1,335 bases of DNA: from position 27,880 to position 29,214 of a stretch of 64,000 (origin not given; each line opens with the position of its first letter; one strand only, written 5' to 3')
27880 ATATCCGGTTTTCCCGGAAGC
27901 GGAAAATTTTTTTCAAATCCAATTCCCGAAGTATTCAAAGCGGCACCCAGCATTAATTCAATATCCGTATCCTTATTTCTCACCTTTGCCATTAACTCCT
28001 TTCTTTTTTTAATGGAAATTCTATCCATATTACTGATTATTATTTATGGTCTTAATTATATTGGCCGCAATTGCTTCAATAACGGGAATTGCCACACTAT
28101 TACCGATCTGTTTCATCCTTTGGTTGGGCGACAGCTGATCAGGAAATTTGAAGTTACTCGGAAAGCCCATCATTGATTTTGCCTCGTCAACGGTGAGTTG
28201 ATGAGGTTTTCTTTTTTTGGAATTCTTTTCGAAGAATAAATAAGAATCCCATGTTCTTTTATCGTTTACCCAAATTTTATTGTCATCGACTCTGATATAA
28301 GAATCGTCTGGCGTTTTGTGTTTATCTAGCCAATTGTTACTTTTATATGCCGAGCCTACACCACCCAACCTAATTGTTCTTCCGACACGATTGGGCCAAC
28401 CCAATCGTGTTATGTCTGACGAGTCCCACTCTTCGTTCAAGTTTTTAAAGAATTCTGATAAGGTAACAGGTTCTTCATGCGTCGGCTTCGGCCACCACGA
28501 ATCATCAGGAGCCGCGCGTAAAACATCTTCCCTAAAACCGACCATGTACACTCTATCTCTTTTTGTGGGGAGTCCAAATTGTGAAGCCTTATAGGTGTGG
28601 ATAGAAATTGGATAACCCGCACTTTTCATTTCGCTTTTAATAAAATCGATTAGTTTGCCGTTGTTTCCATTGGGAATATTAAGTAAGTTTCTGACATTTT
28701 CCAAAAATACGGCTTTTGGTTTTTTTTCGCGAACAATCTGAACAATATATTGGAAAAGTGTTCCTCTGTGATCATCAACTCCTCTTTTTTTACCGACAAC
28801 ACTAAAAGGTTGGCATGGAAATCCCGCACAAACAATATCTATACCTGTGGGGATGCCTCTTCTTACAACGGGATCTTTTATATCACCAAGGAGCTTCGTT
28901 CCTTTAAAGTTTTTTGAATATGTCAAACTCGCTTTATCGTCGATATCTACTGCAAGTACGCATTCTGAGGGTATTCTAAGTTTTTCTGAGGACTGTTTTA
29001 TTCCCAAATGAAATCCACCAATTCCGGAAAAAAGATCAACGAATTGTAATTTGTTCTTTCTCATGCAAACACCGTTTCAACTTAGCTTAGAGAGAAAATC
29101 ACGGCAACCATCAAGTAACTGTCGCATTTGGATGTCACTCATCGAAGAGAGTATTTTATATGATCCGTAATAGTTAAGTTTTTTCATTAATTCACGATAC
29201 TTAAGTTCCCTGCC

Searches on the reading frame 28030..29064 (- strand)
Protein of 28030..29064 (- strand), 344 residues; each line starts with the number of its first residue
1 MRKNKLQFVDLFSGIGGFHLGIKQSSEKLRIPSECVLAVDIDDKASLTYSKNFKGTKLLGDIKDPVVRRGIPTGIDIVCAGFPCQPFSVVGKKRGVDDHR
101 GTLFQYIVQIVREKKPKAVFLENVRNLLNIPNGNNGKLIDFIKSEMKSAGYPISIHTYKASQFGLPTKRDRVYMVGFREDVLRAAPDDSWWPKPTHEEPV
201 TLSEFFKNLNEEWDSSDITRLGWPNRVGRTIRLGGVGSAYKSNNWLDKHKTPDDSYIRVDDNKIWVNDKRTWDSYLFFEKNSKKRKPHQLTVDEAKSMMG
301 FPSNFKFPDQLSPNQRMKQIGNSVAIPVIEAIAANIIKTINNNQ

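Call 3: search_protein_families(library=pfam, proteins=[window:28030-29064:-], max_evalue=0.1)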
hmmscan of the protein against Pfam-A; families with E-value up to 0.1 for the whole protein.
window:28030-29064:- (344 aa): 1 family
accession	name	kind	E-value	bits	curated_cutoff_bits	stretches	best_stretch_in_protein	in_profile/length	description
PF00145.23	DNA_methylase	-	3.2e-73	247.4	22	1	7-338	2-324/324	C-5 cytosine-specific DNA methylase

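Call 4: search_protein_families(library=padloc, proteins=[window:28030-29064:-], max_evalue=0.1)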
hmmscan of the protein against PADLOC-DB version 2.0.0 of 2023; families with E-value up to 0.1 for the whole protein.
window:28030-29064:- (344 aa): 63 families (the best 25 are shown)
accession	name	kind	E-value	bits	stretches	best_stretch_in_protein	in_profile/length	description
PDLC03272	MTase_II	-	4.1e-82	274.5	1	3-343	72-393/407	Type II methyltransferase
PDLC03378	MTase_II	-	2.9e-62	209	1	5-343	2-333/344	Type II methyltransferase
PDLC03234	MTase_II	-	4.9e-50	168.9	2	4-211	3-204/375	Type II methyltransferase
PDLC00026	DruM2|DruM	-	5.1e-49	165.6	1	4-342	3-320/336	DNA cytosine methylase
PDLC02653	DrmMII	-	1.5e-45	153.6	2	5-182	4-178/333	DrmMII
PDLC03361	MTase_II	-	3.1e-44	149.5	1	4-341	85-438/455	Type II methyltransferase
PDLC03217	MTase_II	-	1e-43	147.8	2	3-181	382-548/703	Type II methyltransferase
PDLC03716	oMTase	-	3.1e-42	142.9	2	3-185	36-207/349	orphan methyltransferase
PDLC03242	MTase_II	-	1.2e-41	141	2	2-181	97-264/409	Type II methyltransferase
PDLC03326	MTase_II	-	1.6e-41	140.8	2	4-195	3-188/412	Type II methyltransferase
PDLC00034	DruM2|DruM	-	2.4e-41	139.7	2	4-200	6-209/457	DNA cytosine methylase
PDLC00033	DruM2|DruM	-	4.3e-40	136.1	2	3-198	19-204/368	DNA cytosine methylase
PDLC00027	DruM2|DruM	-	4.9e-36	122.8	1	3-197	9-187/361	DNA cytosine methylase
PDLC03269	MTase_II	-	5.3e-36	122.6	2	5-180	3-168/437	Type II methyltransferase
PDLC03307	MTase_II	-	2.1e-35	120.6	3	9-129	4-116/382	Type II methyltransferase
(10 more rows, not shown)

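Call 43: search_solved_structures(query=window:28030-29064:-, max_evalue=1e-10)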
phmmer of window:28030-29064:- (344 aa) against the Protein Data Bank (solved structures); distinct sequences matched with E-value up to 1e-10: 20.
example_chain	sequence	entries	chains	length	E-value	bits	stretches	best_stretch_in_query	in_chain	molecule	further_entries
1svu_A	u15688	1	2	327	3.3e-44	154.6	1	5-194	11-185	Modification methylase HhaI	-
10mh_A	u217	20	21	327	3.3e-44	154.5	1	5-194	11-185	PROTEIN (CYTOSINE-SPECIFIC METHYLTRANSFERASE HHAI) | HaeIII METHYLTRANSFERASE | Modification methylase HhaI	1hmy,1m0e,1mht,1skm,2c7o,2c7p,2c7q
1fjx_A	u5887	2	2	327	3.3e-44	154.5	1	5-194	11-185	HHAI DNA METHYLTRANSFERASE | MODIFICATION METHYLASE HHAI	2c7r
2uyh_A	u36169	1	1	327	3.4e-44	154.5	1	5-194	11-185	MODIFICATION METHYLASE HHAI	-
2i9k_A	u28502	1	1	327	4.5e-44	154.1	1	5-194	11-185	Modification methylase HhaI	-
2zcj_A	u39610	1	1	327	8.6e-44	153.2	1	5-194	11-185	Modification methylase HhaI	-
2uyc_A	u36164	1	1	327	1.7e-43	152.2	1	5-194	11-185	MODIFICATION METHYLASE HHAI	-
2uz4_A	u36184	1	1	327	1.7e-43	152.2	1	5-194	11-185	MODIFICATION METHYLASE HHAI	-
2z6u_A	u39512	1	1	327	2.3e-43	151.8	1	5-194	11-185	Modification methylase HhaI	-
2z6q_A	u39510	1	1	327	2.3e-43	151.8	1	5-194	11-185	Modification methylase HhaI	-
2z6a_A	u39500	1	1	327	6e-43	150.4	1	5-194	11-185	Modification methylase HhaI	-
1dct_A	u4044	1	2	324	3.6e-24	88.7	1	8-196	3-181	PROTEIN (MODIFICATION METHYLASE HAEIII)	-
3ubt_Y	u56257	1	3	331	8.1e-23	84.2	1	8-196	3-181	Modification methylase HaeIII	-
9hgm_A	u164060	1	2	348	1.1e-20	77.1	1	6-176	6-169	tRNA (cytosine(38)-C(5))-methyltransferase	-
1g55_A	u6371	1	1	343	1.5e-20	76.7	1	6-176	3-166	DNA CYTOSINE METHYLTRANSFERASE DNMT2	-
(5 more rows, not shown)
